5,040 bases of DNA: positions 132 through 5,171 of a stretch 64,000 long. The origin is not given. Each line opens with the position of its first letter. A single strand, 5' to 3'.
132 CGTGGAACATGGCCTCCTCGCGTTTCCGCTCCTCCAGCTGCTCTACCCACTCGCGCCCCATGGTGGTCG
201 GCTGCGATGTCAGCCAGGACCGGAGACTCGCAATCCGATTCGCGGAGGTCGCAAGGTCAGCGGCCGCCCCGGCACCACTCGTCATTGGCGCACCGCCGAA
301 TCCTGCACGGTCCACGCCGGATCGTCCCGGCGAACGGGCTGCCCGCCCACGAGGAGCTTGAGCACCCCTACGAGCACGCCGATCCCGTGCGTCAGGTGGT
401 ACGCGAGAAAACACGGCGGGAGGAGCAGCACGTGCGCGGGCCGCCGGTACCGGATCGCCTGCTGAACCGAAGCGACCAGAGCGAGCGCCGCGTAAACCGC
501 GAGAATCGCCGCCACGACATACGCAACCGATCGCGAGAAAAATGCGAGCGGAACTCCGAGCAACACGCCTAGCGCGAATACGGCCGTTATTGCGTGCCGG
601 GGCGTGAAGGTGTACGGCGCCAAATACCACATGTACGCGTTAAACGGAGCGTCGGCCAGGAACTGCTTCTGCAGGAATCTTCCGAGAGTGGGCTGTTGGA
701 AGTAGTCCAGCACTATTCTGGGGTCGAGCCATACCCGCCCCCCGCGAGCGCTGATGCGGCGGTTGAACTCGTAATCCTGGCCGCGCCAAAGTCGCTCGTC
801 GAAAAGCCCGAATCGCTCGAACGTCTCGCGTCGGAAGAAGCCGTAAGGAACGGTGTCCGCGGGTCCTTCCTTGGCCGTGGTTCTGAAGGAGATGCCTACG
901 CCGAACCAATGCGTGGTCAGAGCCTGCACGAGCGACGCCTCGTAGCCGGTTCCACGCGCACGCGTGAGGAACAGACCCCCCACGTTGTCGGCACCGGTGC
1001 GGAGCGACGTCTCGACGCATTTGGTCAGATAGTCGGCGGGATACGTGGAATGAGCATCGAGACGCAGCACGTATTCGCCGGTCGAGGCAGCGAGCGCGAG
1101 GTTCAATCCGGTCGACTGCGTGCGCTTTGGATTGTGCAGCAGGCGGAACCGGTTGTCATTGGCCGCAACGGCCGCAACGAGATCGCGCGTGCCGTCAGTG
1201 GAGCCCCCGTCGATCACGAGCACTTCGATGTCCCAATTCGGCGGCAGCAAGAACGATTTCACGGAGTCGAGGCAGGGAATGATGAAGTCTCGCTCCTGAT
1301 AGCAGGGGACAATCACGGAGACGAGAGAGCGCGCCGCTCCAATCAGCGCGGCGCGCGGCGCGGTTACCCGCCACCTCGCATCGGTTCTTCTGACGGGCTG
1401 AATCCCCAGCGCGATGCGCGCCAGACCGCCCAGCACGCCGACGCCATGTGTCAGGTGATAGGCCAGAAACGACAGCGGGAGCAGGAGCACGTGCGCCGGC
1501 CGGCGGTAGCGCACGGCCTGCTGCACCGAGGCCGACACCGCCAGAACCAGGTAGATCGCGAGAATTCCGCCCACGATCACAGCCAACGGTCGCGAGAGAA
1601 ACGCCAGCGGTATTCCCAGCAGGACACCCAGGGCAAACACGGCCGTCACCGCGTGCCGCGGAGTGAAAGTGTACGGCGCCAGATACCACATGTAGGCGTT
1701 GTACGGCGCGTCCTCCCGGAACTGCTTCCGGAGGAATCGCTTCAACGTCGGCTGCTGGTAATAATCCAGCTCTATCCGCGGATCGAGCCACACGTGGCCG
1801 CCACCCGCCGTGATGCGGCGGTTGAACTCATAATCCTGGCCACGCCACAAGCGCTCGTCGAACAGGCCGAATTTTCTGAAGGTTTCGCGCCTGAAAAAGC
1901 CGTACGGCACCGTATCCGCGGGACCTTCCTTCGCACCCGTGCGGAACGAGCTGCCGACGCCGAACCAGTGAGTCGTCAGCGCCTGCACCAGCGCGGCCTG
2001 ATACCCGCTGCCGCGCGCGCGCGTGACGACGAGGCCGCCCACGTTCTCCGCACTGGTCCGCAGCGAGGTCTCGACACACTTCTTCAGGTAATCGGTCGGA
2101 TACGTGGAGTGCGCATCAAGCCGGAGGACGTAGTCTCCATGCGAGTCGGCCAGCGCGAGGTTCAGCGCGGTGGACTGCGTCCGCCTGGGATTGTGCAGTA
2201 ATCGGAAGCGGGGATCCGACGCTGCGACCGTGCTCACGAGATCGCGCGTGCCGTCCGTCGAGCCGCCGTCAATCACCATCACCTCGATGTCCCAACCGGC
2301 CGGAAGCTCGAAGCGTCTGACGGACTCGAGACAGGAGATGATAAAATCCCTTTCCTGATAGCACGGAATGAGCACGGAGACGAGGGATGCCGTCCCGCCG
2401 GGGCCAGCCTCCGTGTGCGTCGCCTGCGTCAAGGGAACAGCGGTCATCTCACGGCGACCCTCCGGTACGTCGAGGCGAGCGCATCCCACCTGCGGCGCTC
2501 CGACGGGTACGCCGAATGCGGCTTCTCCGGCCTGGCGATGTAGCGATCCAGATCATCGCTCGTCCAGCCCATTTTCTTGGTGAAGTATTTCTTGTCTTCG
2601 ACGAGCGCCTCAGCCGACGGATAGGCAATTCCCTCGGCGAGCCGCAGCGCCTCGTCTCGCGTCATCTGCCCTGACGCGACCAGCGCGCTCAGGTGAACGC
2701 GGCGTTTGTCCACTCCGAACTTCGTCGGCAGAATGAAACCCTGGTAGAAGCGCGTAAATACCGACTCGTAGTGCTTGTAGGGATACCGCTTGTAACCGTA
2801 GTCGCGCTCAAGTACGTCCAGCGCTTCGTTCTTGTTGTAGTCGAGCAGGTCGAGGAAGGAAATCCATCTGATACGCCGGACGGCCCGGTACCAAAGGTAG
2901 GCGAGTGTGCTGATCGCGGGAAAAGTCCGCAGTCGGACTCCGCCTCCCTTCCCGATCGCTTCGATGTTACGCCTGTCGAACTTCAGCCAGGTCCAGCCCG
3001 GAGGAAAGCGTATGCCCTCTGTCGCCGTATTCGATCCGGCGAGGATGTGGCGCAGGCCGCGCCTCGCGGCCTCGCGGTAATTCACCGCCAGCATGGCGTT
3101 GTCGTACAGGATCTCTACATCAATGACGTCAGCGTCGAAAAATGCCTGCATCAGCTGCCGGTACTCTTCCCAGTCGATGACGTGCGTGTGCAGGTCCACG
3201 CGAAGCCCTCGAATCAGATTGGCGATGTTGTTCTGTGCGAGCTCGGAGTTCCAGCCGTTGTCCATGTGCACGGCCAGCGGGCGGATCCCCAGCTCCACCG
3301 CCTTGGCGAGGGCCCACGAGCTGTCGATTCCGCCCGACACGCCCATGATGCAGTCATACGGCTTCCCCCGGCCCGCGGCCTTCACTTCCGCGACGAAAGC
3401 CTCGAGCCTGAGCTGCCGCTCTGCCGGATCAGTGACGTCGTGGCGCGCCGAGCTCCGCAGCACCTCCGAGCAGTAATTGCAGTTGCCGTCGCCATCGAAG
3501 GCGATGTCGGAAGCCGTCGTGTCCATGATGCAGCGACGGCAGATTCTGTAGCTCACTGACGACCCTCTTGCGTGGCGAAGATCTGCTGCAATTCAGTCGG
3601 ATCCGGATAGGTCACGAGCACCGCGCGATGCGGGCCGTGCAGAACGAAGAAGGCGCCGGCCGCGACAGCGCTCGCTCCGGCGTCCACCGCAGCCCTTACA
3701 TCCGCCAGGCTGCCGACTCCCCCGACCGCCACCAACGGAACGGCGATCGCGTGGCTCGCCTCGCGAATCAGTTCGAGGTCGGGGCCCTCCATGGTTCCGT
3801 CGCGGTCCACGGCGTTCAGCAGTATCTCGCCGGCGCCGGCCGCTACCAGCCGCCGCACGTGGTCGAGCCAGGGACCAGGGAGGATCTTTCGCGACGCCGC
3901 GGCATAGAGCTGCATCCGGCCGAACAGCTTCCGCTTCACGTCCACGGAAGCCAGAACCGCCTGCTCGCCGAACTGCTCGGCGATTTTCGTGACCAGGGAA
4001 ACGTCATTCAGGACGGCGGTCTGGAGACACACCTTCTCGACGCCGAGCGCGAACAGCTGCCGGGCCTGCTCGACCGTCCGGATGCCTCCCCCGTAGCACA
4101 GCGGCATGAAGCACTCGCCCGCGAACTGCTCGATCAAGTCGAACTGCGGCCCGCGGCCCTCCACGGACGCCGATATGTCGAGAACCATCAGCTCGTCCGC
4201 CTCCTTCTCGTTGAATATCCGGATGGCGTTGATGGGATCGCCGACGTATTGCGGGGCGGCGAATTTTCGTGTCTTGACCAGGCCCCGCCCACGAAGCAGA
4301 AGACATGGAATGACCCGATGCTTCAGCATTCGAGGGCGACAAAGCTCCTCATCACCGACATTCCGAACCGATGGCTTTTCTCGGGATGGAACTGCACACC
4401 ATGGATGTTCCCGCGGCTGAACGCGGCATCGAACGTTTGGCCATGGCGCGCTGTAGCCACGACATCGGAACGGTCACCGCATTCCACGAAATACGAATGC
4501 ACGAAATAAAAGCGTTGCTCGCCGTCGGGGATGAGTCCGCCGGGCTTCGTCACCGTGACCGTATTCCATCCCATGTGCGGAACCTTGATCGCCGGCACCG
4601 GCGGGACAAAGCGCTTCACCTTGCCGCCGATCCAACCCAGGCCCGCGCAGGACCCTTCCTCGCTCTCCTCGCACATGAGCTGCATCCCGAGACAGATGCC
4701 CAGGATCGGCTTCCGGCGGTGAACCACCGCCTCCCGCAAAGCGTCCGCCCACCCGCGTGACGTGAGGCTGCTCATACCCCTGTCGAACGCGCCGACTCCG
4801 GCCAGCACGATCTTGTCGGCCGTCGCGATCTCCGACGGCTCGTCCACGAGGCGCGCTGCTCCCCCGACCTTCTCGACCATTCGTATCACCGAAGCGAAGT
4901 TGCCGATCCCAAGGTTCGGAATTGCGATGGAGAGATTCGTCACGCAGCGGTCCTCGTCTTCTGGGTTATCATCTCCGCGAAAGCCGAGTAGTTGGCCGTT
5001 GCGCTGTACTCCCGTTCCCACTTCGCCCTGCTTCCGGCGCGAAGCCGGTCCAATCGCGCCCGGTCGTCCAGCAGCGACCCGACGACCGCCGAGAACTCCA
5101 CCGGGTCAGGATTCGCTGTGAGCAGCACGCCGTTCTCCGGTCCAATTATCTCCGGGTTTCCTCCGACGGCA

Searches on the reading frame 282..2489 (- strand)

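Call 6: search_protein_families(library=pfam, proteins=[window:282-2489:-], max_evalue=0.001)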
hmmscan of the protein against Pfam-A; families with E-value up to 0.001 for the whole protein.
window:282-2489:- (735 aa): 6 families
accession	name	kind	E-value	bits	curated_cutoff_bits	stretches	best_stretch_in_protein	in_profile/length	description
PF00535.33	Glycos_transf_2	-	1e-54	185.4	23.3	2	391-523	1-131/168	Glycosyl transferase family 2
PF13641.12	Glyco_tranf_2_3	-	5.5e-19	69.5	27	2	37-259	3-227/230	Glycosyltransferase like family 2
PF10111.15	Glyco_tranf_2_2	-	3.5e-13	50.1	27.3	1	39-143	2-109/276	Glycosyltransferase like family 2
PF13632.12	Glyco_trans_2_3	-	1.9e-05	25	27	0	473-668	1-194/198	Glycosyl transferase family group 2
PF13506.12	Glyco_transf_21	-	5.7e-05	23.1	21.7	0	462-609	22-169/174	Glycosyl transferase family 21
PF13704.12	Glyco_tranf_2_4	-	0.0002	22.2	27.5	0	69-126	21-80/98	Glycosyl transferase family 2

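Call 32: search_protein_families(library=ncbifam, proteins=[window:282-2489:-], max_evalue=0.00001)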
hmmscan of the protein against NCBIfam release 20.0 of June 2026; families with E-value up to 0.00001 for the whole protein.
window:282-2489:- (735 aa): 23 families
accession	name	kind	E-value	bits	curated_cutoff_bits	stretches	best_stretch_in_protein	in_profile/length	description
TIGR04283.1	glyco_like_mftF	equivalog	4.6e-29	101.6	182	2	390-593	1-183/221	TIGR04283 family arsenosugar biosynthesis glycosyltransferase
TIGR03937.1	PgaC_IcaA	equivalog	2.7e-26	92.5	422.3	2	30-129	40-137/407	poly-beta-1,6-N-acetyl-D-glucosamine synthase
NF047683.1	TeichurnBiosyTuaG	equivalog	5.6e-24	85.1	400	2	387-493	5-109/252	teichuronic acid biosynthesis protein TuaG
NF007482.0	PRK10073.1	equivalog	1.1e-22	80.5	423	2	35-134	6-103/334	glycosyltransferase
TIGR03965.1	mycofact_glyco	equivalog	1.2e-20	73.8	280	2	373-681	60-355/467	mycofactocin biosynthesis glycosyltransferase MftF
NF041875.1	EPS_EpsD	equivalog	2.1e-20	73.4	370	2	37-237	1-200/325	exopolysaccharide biosynthesis glycosyltransferase EpsD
TIGR03111.1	glyc2_xrt_Gpos1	hypoth_equivalog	5.2e-20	71.7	363.95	2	31-141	45-155/439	TIGR03111 family XrtG-associated glycosyltransferase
TIGR04242.1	nodulat_NodC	equivalog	5.5e-20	71.7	550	2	22-167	35-181/395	chitooligosaccharide synthase NodC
NF045692.1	OglycostaseCruG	equivalog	3.3e-19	69.1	600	2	388-454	41-104/386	2'-O-glycosyltransferase CruG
TIGR04182.1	glyco_TIGR04182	equivalog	1.7e-15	57.2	325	2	37-152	2-107/293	S-layer glycoprotein N-glycosyltransferase AglJ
NF050050.1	ProtGlycPglI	equivalog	2e-14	53.7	500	2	36-130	3-96/306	GalNAc(5)-diNAcBac-PP-undecaprenol beta-1,3-glucosyltransferase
NF038299.1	EPS_HpsN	equivalog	3.6e-13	49.2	425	0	389-598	2-222/317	hormogonium polysaccharide biosynthesis glycosyltransferase HpsN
NF007986.1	PRK10714.1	equivalog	6.2e-13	48.4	529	0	37-142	8-115/316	undecaprenyl-phosphate 4-deoxy-4-formamido-L-arabinose transferase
NF047588.1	GlcsyltransPgfSStrep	equivalog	1.7e-12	47.2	500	0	390-504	3-118/308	glycosyltransferase PgfS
TIGR04009.1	wcaE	equivalog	1e-11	44.6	369.2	0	389-484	2-96/248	colanic acid biosynthesis glycosyltransferase WcaE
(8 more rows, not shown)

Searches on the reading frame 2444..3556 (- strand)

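Call 6: search_protein_families(library=pfam, proteins=[window:2444-3556:-], max_evalue=0.001)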
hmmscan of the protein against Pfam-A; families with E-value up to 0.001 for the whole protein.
window:2444-3556:- (370 aa): 0 families

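Call 32: search_protein_families(library=ncbifam, proteins=[window:2444-3556:-], max_evalue=0.00001)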
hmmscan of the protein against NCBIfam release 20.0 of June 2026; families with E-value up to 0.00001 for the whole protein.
window:2444-3556:- (370 aa): 1 family
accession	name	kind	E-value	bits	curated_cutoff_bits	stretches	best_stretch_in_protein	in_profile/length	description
TIGR03573.1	WbuX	subfamily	7.6e-71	239.3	203.2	1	4-338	2-341/344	N-acetyl sugar amidotransferase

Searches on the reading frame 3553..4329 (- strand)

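Call 6: search_protein_families(library=pfam, proteins=[window:3553-4329:-], max_evalue=0.001)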
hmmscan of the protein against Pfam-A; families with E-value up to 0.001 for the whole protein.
window:3553-4329:- (258 aa): 5 families
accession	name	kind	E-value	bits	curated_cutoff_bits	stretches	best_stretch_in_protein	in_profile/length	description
PF00977.27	His_biosynth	-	4.2e-55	187.1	23.6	1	5-228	1-222/228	Histidine biosynthesis protein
PF03060.21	NMO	-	2.2e-06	27.7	28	1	184-230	181-227/331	Nitronate monooxygenase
PF01180.27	DHO_dh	-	6.4e-06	26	27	1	185-235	227-279/291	Dihydroorotate dehydrogenase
PF02581.23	TMP-TENI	-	4.3e-05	23.4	27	0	183-224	136-176/180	Thiamine monophosphate synthase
PF04309.18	G3P_antiterm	-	0.00041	20.3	27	0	186-224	129-167/173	Glycerol-3-phosphate responsive antiterminator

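Call 32: search_protein_families(library=ncbifam, proteins=[window:3553-4329:-], max_evalue=0.00001)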
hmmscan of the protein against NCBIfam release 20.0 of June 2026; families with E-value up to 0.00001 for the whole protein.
window:3553-4329:- (258 aa): 15 families
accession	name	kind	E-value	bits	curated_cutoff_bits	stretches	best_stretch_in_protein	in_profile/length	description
NF038364.1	AglZ_HisF2_fam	equivalog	2.1e-102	341.8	310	1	2-247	1-247/248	AglZ/HisF2 family acetamidino modification protein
TIGR03572.1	WbuZ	equivalog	3.8e-81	271.9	299.7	1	1-229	1-231/232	glycosyl amidation-associated protein WbuZ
TIGR00735.1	hisF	equivalog_domain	8e-52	176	294.55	1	1-227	1-232/254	imidazole glycerol phosphate synthase subunit HisF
NF010112.0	PRK13585.1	equivalog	4.9e-31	108.1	243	1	21-226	23-222/241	1-(5-phosphoribosyl)-5-[(5-phosphoribosylamino)methylideneamino]imidazole-4-carboxamide isomerase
TIGR00007.1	TIGR00007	equivalog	3e-30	105.6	228.95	1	27-225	25-218/231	1-(5-phosphoribosyl)-5-[(5-phosphoribosylamino)methylideneamino]imidazole-4-carboxamide isomerase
TIGR01919.1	hisA-trpF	equivalog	5e-19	68.8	306.45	1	28-216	29-213/243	bifunctional 1-(5-phosphoribosyl)-5-((5-phosphoribosylamino)methylideneamino)imidazole-4-carboxamide isomerase/phosphoribosylanthranilate is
NF010113.0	PRK13586.1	equivalog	5.4e-17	62.2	238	1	29-223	29-216/232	1-(5-phosphoribosyl)-5-((5-phosphoribosylamino)methylideneamino)imidazole-4-carboxamide isomerase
NF010114.0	PRK13587.1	equivalog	2.2e-15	56.9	305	1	45-218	47-214/234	1-(5-phosphoribosyl)-5-((5-phosphoribosylamino)methylideneamino)imidazole-4-carboxamide isomerase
NF003156.0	PRK04128.1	equivalog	1.2e-13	51.5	285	1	28-225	28-211/231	1-(5-phosphoribosyl)-5-((5-phosphoribosylamino)methylideneamino)imidazole-4-carboxamide isomerase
NF010712.0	PRK14114.1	equivalog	2e-13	50.4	327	1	16-215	16-207/241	1-(5-phosphoribosyl)-5-((5-phosphoribosylamino)methylideneamino)imidazole-4-carboxamide isomerase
TIGR00734.1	hisAF_rel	hypoth_equivalog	1.2e-11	44.8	179.85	1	43-107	154-217/221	HisA/HisF family protein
NF002231.0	PRK01130.1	subfamily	2.1e-08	33.5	189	0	179-226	164-211/230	putative N-acetylmannosamine-6-phosphate 2-epimerase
NF005574.0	PRK07259.1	equivalog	7.5e-08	31.6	269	0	185-229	226-270/304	dihydroorotate dehydrogenase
TIGR02129.1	hisA_euk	equivalog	1.2e-06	28.4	229.3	0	79-218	82-225/255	phosphoribosylformimino-5-aminoimidazole carboxamide ribotide isomerase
NF003198.0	PRK04169.1-2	subfamily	4.5e-06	26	247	0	186-227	187-228/249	geranylgeranylglyceryl/heptaprenylglyceryl phosphate synthase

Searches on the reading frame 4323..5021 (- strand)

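Call 6: search_protein_families(library=pfam, proteins=[window:4323-5021:-], max_evalue=0.001)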
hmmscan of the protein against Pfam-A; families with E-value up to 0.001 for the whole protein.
window:4323-5021:- (232 aa): 4 families
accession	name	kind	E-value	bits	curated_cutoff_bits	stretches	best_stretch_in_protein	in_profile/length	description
PF00117.34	GATase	-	6.5e-18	65.5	22.8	1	68-225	43-184/190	Glutamine amidotransferase class-I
PF01174.25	SNO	-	1.8e-07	31.6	27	1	40-137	6-102/188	SNO glutamine amidotransferase family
PF07722.19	Peptidase_C26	-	1.7e-06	28.4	20.5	1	94-116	96-118/219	Peptidase C26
PF07685.20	GATase_3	-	1.6e-05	25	27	1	54-132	25-112/196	CobB/CobQ-like glutamine amidotransferase domain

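Call 32: search_protein_families(library=ncbifam, proteins=[window:4323-5021:-], max_evalue=0.00001)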
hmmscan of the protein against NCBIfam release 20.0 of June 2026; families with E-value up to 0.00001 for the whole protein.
window:4323-5021:- (232 aa): 7 families
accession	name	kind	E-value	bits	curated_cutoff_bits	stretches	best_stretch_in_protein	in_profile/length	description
TIGR01855.1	IMP_synth_hisH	equivalog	5.8e-61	205.8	105.4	1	32-229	1-197/198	imidazole glycerol phosphate synthase subunit HisH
NF010608.0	PRK14004.1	equivalog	2e-37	129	216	1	32-229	2-208/210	imidazole glycerol phosphate synthase subunit HisH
TIGR00888.1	guaA_Nterm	equivalog_domain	6e-10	38.8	172.15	0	82-118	49-85/188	glutamine-hydrolyzing GMP synthase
NF001989.1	PRK00784.1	equivalog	8.8e-10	37.8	273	1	27-120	245-338/480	cobyric acid synthase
NF001975.0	PRK00758.1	equivalog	1.5e-09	37.7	198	0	46-120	18-85/185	GMP synthase subunit A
NF000848.1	PRK00074.1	equivalog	1.3e-07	30.6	400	1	82-229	50-185/512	glutamine-hydrolyzing GMP synthase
NF005072.0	PRK06490.1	equivalog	2.2e-07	30.1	339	1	100-217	89-189/251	glutamine amidotransferase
